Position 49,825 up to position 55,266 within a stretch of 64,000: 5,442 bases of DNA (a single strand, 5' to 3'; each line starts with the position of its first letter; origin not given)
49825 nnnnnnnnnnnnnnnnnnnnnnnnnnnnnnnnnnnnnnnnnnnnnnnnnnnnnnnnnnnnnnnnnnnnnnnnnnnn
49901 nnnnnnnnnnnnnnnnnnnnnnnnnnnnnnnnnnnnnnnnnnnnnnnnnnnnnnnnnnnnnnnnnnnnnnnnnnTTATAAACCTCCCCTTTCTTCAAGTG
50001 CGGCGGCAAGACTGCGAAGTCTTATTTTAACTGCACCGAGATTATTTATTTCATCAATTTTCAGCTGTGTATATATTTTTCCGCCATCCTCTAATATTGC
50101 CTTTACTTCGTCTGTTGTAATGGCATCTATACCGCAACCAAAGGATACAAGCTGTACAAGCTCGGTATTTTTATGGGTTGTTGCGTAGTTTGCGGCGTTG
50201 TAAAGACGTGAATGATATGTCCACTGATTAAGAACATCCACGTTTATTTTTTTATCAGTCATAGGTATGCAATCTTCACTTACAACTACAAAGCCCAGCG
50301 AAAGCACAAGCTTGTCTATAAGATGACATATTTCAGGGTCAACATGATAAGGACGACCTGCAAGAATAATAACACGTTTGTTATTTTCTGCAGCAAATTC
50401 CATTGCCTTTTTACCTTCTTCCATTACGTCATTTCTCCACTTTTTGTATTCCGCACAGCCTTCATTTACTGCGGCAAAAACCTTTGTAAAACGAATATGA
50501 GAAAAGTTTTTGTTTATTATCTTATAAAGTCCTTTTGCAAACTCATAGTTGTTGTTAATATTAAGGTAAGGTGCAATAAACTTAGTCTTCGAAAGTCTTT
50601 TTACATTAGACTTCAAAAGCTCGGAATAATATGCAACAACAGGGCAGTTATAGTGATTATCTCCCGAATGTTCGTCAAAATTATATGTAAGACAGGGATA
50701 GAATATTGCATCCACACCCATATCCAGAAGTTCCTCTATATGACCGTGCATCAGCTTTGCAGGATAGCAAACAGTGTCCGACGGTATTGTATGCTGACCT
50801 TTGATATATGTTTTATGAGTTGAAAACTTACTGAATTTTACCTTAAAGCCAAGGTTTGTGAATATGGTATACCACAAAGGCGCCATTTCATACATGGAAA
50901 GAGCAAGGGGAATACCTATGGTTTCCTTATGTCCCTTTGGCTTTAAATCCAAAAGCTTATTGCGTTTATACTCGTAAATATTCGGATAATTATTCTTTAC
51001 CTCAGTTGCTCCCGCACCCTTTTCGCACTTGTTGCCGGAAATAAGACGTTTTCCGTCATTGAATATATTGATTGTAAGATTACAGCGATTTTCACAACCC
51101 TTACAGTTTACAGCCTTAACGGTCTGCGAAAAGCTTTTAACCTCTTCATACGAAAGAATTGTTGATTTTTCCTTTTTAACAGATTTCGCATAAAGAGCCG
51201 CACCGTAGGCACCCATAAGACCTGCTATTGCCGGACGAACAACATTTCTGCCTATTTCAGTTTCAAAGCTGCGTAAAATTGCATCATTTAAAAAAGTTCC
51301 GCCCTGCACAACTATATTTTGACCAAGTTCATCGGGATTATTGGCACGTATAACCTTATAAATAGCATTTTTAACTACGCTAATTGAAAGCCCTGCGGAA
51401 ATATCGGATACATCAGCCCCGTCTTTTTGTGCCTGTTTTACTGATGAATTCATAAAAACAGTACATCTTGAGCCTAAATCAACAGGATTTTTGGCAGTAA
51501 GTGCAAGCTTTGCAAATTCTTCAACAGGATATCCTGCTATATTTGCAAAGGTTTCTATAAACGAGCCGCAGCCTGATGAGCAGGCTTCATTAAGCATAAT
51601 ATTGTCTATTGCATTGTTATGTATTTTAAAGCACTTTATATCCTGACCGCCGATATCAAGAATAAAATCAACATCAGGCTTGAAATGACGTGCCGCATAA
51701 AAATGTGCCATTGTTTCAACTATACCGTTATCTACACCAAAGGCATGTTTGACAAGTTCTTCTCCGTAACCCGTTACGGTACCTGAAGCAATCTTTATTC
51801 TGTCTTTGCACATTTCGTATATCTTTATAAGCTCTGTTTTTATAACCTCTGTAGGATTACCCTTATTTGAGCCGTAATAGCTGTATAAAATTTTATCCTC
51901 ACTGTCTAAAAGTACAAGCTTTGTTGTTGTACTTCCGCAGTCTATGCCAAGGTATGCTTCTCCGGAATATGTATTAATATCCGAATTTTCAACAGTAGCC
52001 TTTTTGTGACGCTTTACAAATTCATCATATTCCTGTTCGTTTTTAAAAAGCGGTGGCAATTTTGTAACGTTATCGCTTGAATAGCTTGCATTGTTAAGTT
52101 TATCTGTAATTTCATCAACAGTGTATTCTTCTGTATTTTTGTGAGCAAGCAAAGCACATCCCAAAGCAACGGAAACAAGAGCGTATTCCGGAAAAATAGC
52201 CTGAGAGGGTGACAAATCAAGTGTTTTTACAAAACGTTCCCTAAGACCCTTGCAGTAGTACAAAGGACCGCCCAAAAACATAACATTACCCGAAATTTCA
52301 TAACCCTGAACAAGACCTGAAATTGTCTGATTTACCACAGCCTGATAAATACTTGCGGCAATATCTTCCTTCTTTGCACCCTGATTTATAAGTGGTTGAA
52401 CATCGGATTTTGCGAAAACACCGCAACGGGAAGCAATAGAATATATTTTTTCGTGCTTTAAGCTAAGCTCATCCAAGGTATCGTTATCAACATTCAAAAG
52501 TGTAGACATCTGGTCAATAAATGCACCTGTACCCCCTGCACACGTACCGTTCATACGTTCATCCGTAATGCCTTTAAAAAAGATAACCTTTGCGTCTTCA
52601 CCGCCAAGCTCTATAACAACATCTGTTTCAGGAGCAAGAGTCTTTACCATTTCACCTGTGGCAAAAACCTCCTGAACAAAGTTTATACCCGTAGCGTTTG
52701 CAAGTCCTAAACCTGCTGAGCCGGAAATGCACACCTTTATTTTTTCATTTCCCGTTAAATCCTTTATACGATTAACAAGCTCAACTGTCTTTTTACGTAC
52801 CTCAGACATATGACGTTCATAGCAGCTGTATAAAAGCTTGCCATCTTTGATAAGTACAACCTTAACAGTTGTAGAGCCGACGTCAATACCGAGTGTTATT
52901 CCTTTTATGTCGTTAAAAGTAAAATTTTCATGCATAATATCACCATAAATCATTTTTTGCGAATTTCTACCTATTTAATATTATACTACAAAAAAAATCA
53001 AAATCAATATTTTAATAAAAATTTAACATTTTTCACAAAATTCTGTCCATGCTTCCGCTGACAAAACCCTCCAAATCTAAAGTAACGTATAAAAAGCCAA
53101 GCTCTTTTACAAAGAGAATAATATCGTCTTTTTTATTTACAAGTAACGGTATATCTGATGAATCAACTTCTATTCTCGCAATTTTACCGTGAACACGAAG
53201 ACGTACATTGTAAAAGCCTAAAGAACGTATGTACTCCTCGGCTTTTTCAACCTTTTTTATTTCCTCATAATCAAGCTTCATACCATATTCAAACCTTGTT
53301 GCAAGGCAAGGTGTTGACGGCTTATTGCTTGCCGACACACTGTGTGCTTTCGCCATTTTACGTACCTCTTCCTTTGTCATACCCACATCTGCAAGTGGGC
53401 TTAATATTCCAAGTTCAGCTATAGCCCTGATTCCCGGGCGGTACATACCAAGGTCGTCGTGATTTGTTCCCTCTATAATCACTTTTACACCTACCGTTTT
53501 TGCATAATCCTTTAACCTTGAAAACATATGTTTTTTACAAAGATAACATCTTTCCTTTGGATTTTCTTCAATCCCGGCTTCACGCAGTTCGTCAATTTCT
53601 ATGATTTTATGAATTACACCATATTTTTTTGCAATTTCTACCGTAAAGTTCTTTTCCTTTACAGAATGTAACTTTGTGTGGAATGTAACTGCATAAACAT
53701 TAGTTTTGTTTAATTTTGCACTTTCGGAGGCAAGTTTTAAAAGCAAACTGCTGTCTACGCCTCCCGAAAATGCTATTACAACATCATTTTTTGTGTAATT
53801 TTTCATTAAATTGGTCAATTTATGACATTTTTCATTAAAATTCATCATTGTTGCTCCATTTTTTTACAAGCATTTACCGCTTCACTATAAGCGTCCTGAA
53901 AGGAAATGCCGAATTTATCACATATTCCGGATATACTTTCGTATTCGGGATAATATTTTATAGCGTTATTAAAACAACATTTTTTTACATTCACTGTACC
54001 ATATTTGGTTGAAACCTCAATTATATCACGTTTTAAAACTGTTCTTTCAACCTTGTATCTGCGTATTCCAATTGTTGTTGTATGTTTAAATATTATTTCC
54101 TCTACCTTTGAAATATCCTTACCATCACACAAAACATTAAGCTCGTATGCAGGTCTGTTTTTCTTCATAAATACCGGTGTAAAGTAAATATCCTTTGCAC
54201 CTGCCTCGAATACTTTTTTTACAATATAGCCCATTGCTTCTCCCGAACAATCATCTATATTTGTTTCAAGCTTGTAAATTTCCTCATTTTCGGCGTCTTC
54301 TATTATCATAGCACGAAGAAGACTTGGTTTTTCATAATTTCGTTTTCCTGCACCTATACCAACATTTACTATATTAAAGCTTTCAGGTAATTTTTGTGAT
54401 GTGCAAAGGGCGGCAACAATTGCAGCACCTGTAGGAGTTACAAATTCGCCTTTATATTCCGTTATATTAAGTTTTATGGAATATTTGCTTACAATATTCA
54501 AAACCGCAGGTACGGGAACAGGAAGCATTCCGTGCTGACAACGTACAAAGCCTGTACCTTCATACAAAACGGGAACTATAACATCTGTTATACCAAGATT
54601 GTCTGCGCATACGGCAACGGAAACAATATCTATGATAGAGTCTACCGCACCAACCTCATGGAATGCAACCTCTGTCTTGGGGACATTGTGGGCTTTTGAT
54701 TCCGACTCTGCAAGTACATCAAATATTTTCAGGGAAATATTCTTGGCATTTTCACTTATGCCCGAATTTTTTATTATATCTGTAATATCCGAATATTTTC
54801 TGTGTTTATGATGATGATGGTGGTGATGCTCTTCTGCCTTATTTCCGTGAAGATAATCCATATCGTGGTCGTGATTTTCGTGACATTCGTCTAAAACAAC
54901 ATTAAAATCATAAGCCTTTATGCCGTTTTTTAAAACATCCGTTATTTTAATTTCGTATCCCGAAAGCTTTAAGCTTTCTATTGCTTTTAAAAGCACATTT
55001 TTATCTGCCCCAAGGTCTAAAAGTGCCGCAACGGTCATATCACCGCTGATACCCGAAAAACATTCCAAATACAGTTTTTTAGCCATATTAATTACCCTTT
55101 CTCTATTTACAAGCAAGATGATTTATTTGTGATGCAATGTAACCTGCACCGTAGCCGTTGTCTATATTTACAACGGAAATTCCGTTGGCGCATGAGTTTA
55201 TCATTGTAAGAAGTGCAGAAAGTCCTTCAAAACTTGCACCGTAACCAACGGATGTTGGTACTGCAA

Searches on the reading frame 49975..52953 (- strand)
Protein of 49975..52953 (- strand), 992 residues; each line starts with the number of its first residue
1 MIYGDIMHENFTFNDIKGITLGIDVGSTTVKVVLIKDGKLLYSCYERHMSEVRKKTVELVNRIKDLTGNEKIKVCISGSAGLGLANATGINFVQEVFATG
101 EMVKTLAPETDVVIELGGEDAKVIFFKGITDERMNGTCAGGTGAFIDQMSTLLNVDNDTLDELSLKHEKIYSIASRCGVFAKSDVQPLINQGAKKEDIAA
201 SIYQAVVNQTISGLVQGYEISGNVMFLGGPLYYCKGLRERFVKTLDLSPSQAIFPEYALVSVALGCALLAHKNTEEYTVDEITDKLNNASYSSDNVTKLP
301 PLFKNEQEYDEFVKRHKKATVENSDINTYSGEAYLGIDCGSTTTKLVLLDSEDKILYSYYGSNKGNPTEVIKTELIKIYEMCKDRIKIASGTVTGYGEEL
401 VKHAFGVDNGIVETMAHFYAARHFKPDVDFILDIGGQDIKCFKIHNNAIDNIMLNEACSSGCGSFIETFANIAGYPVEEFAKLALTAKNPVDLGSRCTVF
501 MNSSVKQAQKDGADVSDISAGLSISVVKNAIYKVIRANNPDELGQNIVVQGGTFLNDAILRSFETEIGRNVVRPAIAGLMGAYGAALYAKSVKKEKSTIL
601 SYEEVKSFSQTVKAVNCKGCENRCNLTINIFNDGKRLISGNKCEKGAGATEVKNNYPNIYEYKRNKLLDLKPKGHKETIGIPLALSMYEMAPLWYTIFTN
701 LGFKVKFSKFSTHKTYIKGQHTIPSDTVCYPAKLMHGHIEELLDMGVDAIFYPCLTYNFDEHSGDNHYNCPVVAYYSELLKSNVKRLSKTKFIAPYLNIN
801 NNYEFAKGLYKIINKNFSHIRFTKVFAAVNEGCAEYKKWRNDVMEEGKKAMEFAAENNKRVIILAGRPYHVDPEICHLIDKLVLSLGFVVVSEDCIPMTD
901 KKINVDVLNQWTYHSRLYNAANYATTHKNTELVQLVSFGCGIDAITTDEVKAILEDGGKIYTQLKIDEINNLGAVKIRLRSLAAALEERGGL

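Call 70: search_protein_families(library=pfam, proteins=[window:49975-52953:-], max_evalue=0.0001)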
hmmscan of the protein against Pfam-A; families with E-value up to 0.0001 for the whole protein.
window:49975-52953:- (992 aa): 2 families
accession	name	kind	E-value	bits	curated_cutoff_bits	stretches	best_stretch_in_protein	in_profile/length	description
PF09989.15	DUF2229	-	6.4e-70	235.6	29.4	1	678-896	1-218/218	CoA enzyme activase uncharacterised domain (DUF2229)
PF01869.26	BcrAD_BadFG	-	4.3e-63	213.8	31.5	2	335-589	1-271/271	BadF/BadG/BcrA/BcrD ATPase family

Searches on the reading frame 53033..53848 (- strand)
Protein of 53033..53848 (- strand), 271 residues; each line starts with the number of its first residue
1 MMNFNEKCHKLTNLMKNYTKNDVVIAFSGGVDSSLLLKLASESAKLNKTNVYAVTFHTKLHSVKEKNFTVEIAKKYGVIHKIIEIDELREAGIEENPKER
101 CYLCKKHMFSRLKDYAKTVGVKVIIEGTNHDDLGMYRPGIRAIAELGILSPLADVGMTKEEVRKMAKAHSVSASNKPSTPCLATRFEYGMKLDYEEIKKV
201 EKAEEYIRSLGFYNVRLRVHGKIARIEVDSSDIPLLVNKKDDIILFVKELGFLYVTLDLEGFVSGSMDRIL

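Call 70: search_protein_families(library=pfam, proteins=[window:53033-53848:-], max_evalue=0.0001)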
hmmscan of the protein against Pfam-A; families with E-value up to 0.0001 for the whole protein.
window:53033-53848:- (271 aa): 6 families
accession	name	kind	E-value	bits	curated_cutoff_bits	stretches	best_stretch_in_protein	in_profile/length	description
PF01171.26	ATP_bind_3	-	4.2e-09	36.8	27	1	23-132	2-108/182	PP-loop family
PF02540.23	NAD_synthase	-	2.5e-08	33.8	21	1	5-112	3-108/242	NAD synthase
PF06508.19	QueC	-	3.9e-08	33.5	22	1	23-92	2-67/210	Queuosine biosynthesis protein QueC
PF00733.27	Asn_synthase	-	2.1e-06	28.1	21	1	23-87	20-81/354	Asparagine synthase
PF02568.20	ThiI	-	4.2e-05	23.7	20.5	0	19-201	2-192/197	Thiamine biosynthesis protein (ThiI)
PF01507.26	PAPS_reduct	-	7.3e-05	23.3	22.5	0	23-116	2-100/175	Phosphoadenosine phosphosulfate reductase domain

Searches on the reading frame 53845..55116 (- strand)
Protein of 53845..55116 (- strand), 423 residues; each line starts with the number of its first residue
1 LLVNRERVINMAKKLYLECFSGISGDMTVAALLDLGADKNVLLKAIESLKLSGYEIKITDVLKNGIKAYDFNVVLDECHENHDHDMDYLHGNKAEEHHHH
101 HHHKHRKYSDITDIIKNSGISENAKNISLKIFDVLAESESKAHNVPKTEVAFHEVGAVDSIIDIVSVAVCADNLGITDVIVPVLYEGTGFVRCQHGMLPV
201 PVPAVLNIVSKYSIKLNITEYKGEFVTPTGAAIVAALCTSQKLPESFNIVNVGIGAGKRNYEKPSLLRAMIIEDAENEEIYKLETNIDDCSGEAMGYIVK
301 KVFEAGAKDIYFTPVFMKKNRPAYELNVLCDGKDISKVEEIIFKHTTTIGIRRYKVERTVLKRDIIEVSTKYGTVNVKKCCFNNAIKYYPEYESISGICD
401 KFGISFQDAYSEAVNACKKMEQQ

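Call 70: search_protein_families(library=pfam, proteins=[window:53845-55116:-], max_evalue=0.0001)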
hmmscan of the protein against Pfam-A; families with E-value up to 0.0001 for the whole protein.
window:53845-55116:- (423 aa): 1 family
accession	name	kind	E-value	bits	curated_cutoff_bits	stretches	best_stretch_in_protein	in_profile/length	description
PF01969.22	Ni_insertion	-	6e-140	467.1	22.1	1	15-409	1-374/375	Nickel insertion protein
